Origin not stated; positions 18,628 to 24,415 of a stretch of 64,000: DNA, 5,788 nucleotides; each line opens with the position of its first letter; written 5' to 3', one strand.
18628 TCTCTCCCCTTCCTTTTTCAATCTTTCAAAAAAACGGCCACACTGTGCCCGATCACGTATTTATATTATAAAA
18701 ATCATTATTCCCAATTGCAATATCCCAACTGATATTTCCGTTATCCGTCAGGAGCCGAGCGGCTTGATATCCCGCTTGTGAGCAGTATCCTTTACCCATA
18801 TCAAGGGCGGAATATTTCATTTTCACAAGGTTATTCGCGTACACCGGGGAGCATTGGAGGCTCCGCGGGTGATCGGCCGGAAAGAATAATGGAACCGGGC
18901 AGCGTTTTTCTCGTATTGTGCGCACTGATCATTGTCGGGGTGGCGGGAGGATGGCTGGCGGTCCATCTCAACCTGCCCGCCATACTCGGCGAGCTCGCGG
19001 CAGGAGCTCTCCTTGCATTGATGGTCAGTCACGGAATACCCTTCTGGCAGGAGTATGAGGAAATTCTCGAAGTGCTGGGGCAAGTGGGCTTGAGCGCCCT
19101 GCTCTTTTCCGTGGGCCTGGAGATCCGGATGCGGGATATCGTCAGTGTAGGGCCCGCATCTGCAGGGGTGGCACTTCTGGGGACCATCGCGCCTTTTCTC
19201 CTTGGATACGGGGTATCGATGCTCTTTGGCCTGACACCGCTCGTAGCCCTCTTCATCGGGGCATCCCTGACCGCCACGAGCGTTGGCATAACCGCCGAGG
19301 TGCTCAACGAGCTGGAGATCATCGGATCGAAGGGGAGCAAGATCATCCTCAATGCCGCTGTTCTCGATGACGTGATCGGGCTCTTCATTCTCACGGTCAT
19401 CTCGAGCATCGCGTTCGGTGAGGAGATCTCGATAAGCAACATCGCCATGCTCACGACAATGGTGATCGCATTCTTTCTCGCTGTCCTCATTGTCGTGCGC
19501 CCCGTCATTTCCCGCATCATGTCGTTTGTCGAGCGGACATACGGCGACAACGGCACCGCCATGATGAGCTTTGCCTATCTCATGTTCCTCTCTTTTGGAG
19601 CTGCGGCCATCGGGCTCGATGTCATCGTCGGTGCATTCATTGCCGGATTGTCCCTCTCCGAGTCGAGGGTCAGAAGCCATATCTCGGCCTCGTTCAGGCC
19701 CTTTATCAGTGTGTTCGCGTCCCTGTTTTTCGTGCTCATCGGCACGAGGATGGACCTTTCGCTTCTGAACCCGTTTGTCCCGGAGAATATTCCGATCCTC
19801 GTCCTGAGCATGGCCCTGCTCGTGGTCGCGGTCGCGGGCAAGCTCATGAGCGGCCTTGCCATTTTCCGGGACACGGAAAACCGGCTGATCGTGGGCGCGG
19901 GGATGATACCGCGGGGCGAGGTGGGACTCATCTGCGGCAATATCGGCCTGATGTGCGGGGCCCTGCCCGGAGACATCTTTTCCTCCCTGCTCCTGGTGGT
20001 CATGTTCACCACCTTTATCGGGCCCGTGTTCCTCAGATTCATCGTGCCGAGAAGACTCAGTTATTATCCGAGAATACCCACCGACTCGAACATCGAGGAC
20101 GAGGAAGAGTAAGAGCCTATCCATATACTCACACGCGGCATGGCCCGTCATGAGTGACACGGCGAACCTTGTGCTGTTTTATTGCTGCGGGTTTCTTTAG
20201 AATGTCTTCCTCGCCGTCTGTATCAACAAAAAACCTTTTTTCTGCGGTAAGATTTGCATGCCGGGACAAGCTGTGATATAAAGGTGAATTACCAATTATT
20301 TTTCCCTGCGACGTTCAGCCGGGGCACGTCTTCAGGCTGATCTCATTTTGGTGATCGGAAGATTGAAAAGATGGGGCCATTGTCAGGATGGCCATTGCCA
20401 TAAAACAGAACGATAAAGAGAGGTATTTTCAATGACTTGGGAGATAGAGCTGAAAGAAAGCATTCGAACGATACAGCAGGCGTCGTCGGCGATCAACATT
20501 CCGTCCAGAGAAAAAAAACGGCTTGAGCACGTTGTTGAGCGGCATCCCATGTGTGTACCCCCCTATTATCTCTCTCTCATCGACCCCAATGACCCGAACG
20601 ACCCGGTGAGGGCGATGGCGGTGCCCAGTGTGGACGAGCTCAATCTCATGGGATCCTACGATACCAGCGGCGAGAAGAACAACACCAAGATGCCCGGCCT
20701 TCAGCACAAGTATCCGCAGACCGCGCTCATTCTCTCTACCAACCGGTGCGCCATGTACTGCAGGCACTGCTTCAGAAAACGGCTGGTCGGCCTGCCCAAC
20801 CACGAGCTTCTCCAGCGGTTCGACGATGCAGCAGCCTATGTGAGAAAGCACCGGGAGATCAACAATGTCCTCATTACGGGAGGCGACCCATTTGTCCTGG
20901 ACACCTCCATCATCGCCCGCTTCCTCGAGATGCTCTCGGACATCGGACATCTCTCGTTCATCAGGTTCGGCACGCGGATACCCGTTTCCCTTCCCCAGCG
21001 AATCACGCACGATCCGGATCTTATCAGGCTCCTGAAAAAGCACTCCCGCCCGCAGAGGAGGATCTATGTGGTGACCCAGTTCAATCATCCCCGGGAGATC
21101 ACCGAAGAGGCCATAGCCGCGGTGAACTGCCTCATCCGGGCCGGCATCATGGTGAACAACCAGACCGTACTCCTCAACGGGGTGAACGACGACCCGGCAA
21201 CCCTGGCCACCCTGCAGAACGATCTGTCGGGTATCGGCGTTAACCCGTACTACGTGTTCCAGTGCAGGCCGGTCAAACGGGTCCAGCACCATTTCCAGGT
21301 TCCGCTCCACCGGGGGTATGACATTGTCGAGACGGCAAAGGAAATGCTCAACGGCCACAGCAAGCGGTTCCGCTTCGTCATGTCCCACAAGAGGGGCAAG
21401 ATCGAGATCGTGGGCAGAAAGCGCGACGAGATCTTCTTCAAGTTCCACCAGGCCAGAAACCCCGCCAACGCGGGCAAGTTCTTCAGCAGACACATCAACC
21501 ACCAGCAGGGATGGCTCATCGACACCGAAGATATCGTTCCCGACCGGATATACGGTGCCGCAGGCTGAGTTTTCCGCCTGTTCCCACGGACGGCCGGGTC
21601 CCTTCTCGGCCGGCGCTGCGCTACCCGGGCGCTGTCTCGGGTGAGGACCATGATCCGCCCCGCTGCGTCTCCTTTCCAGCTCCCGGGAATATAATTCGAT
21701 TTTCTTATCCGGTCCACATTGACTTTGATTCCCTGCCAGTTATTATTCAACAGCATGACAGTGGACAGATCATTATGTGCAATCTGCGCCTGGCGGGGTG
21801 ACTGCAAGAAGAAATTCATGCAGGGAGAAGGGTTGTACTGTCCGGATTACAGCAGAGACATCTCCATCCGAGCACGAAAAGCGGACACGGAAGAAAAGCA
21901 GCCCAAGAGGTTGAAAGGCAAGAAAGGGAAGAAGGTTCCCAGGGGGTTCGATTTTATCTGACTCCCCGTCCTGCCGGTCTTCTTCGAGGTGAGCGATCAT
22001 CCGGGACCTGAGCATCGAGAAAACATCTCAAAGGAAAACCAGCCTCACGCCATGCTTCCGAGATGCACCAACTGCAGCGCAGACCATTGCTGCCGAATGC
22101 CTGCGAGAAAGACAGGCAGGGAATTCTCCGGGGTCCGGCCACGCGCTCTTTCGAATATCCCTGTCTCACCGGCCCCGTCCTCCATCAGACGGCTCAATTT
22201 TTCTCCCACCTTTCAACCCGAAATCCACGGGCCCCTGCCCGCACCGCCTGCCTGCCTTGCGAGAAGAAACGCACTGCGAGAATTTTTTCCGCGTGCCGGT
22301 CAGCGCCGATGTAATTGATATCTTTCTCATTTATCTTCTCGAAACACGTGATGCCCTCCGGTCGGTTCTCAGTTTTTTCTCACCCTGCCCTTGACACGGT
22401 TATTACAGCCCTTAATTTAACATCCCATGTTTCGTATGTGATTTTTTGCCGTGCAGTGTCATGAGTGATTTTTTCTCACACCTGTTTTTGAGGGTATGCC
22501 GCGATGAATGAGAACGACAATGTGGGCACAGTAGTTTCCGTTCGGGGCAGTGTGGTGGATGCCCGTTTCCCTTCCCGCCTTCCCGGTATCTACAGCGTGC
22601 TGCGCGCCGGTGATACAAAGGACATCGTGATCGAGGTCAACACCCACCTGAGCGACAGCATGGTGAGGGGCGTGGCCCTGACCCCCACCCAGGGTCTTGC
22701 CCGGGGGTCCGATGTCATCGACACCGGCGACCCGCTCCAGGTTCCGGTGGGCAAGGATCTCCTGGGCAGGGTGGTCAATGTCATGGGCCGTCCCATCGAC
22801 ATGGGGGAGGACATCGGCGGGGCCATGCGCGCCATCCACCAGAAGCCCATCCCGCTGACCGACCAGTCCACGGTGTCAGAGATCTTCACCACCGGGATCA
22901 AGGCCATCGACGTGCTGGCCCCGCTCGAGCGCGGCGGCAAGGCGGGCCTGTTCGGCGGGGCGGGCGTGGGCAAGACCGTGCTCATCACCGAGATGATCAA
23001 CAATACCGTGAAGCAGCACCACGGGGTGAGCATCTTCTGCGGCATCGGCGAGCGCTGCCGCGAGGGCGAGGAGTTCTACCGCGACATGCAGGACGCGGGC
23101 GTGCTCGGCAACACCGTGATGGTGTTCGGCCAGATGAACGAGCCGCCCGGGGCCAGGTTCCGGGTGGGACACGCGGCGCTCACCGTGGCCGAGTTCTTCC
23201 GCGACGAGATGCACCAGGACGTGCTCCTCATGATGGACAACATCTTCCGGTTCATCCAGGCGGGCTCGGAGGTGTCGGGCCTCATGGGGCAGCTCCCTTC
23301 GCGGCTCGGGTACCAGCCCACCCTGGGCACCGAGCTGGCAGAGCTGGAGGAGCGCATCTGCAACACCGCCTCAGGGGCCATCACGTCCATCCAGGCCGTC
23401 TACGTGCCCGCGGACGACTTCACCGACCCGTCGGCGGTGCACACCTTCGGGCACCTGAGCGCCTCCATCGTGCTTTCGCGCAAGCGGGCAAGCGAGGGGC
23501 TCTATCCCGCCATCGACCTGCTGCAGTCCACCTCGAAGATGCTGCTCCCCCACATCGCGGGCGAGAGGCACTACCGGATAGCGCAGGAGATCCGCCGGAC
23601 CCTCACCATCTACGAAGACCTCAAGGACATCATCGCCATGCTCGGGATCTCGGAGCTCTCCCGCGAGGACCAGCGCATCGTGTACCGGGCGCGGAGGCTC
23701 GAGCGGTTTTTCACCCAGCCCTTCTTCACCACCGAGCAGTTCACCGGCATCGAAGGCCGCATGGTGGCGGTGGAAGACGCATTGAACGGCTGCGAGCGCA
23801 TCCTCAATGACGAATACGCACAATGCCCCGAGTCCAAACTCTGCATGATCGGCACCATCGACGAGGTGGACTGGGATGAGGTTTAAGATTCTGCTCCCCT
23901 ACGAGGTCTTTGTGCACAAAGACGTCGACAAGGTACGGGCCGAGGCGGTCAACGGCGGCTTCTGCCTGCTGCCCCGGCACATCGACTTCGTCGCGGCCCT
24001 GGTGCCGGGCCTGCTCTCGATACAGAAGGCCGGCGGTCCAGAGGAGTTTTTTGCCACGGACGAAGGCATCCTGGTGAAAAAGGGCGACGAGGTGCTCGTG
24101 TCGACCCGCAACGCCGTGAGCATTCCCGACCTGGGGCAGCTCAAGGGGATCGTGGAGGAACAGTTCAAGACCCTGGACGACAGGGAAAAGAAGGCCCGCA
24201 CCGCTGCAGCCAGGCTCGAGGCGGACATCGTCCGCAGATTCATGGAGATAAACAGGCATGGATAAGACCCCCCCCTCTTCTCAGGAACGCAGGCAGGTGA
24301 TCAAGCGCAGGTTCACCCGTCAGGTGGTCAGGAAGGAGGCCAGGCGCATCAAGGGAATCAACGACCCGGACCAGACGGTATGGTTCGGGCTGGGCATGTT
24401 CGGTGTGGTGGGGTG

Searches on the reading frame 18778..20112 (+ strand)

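Call 26: search_protein_families(library=pfam, proteins=[window:18778-20112:+], max_evalue=0.01)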
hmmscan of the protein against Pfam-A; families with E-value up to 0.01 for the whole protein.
window:18778-20112:+ (444 aa): 1 family
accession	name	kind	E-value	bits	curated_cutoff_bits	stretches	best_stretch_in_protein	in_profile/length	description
PF00999.27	Na_H_Exchanger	-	3.3e-57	194.5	26.2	1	57-423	7-373/375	Sodium/hydrogen exchanger, transmembrane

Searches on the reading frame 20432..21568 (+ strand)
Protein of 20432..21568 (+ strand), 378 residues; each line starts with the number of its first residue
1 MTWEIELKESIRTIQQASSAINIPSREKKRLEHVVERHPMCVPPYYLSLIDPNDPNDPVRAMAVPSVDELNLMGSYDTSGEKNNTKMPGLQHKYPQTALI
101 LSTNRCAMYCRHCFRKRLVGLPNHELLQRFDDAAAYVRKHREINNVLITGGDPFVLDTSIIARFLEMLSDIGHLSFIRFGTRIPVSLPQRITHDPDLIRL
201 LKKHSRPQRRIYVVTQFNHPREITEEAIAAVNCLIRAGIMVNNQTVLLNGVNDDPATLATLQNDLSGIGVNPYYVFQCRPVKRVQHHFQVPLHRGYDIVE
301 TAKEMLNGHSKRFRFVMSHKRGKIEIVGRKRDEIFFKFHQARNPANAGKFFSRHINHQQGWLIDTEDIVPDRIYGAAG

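Call 26: search_protein_families(library=pfam, proteins=[window:20432-21568:+], max_evalue=0.01)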
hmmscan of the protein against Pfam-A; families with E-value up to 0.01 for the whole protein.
window:20432-21568:+ (378 aa): 3 families
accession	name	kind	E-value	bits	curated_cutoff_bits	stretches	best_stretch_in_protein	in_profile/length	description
PF04055.27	Radical_SAM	-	4.5e-11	43.6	29.5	1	101-255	2-158/166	Radical SAM superfamily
PF13353.11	Fer4_12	-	0.0016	19.2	22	1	103-168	12-77/137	4Fe-4S single cluster domain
PF19238.5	Radical_SAM_2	-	0.0075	16.4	26.7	0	225-262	102-139/151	Radical SAM-like domain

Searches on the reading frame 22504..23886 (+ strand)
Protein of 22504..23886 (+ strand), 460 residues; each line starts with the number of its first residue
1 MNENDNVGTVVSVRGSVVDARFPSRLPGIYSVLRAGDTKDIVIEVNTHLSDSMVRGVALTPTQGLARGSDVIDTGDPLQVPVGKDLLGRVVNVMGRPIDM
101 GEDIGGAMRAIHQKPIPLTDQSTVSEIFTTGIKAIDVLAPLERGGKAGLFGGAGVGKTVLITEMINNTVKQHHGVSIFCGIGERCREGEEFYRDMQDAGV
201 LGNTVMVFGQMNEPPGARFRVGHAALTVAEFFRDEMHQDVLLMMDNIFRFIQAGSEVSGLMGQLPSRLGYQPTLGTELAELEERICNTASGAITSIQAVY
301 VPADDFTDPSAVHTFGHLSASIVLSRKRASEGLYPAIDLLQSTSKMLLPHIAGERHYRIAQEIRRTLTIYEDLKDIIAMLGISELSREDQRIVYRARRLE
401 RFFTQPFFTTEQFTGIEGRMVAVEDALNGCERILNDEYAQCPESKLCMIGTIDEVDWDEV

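Call 41: search_protein_families(library=ncbifam, proteins=[window:22504-23886:+], max_evalue=0.00001)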
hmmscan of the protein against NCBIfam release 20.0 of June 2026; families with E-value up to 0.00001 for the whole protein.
window:22504-23886:+ (460 aa): 35 families (the best 25 are shown)
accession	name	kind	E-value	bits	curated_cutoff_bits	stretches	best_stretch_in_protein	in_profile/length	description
TIGR03305.1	alt_F1F0_F1_bet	exception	2e-241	801.3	752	1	8-454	1-448/449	alternate F1F0 ATPase, F1 subunit beta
TIGR01039.1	atpD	equivalog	8.3e-183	608.4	462.85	1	7-455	2-455/462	F0F1 ATP synthase subunit beta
NF045858.1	glide_MMOB1670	exception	2.1e-140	469.6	850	1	35-455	261-686/705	MMOB1670 family gliding motility ATPase complex subunit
NF045934.1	MSC_0618_beta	exception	7.3e-119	397.5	570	1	9-455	2-450/451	MSC_0618 family F1-like ATPase beta subunit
TIGR02546.1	III_secr_ATP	equivalog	1.6e-72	244.6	604.75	1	6-414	5-412/423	type III secretion system ATPase SctN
TIGR01026.1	fliI_yscN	subfamily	2.4e-72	244.1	379.5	1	5-413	22-428/440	FliI/YscN family ATPase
TIGR03496.1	FliI_clade1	equivalog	5.8e-69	232.9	619.1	1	8-410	1-401/414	flagellar protein export ATPase FliI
TIGR03497.1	FliI_clade2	equivalog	2e-67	227.9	629.8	1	8-388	1-376/413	flagellar protein export ATPase FliI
TIGR03498.1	FliI_clade3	equivalog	1.5e-65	221.5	587.45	1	8-383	1-376/418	flagellar protein export ATPase FliI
NF005391.0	PRK06936.1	equivalog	9.3e-59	199.4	657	1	8-378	25-391/439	type III secretion system ATPase SctN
NF005295.0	PRK06820.1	equivalog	3.4e-58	197.7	690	1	40-379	60-393/440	EscN/YscN/HrcN family type III secretion system ATPase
NF006290.1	PRK08472.1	equivalog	1e-55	189.3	644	1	44-410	56-419/433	flagellar protein export ATPase FliI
NF006575.0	PRK09099.1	subfamily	1.7e-54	185.2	706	1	62-406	82-423/443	type III secretion system ATPase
NF005765.0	PRK07594.1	equivalog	1e-53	182.6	715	1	7-378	22-384/433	EscN/YscN/HrcN family type III secretion system ATPase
NF006012.0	PRK08149.1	equivalog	1.7e-53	182.1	594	1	58-414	63-420/431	type III secretion system ATPase SctN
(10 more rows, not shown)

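Call 63: find_encoding_contigs(protein=window:22504-23886:+, flank=10000, max_places=4)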
Protein window:22504-23886:+ (460 aa): no gene with exactly this product is on record in the collection.

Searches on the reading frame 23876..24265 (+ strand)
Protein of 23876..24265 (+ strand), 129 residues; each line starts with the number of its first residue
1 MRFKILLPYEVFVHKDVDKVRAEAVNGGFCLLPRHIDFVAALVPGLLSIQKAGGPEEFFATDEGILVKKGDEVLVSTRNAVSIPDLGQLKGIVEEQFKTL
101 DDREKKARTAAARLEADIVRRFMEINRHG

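Call 41: search_protein_families(library=ncbifam, proteins=[window:23876-24265:+], max_evalue=0.00001)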
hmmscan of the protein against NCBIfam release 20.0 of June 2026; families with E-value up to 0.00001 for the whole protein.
window:23876-24265:+ (129 aa): 8 families
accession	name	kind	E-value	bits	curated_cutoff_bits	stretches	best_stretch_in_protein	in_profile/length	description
NF004871.0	PRK06228.1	equivalog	1.2e-47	161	135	1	1-127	5-132/133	F0F1 ATP synthase subunit epsilon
TIGR03166.1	alt_F1F0_F1_eps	hypoth_equivalog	1.7e-42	144.2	100.1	1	2-122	1-122/122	alternate F1F0 ATPase, F1 subunit epsilon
NF009981.0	PRK13447.1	equivalog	3.4e-25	88.5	160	1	1-124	5-130/151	F0F1 ATP synthase subunit epsilon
NF009980.0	PRK13446.1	equivalog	6.5e-11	42.3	129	1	2-119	6-126/136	F0F1 ATP synthase subunit epsilon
TIGR01216.1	ATP_synt_epsi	equivalog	1e-10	41.7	67.25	1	2-116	3-119/130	ATP synthase F1 subunit epsilon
NF009984.0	PRK13450.1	equivalog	6e-08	32.7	164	1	2-77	6-81/133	F0F1 ATP synthase subunit epsilon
NF009985.0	PRK13451.1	equivalog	4e-07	30.1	112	1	1-80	1-79/101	F0F1 ATP synthase subunit epsilon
NF001847.0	PRK00571.1-4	equivalog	8.8e-06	25.5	135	0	16-111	19-116/139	F0F1 ATP synthase subunit epsilon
